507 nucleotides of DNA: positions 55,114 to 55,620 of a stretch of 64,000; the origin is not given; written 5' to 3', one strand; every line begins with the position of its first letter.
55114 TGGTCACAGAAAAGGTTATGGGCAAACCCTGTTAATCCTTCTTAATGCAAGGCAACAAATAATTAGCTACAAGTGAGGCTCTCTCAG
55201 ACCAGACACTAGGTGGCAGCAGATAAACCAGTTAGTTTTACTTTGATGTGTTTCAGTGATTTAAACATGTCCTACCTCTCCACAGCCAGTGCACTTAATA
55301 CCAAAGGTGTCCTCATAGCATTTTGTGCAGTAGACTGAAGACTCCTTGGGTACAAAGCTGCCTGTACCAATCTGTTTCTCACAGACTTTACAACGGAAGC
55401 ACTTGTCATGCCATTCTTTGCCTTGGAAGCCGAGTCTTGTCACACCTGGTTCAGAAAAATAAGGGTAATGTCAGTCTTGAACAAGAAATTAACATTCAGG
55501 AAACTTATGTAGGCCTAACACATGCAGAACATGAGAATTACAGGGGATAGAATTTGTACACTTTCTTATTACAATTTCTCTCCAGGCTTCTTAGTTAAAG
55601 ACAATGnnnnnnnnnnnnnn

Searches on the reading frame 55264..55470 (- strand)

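Call 68: search_protein_families(library=pfam, max_evalue=0.001, proteins=[window:55264-55470:-])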
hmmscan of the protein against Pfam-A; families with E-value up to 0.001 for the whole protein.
seq(69 aa): 1 family
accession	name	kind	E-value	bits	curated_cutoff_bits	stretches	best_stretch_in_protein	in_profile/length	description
PF00412.28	LIM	-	2.4e-13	50.6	22.9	1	15-56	17-58/58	LIM domain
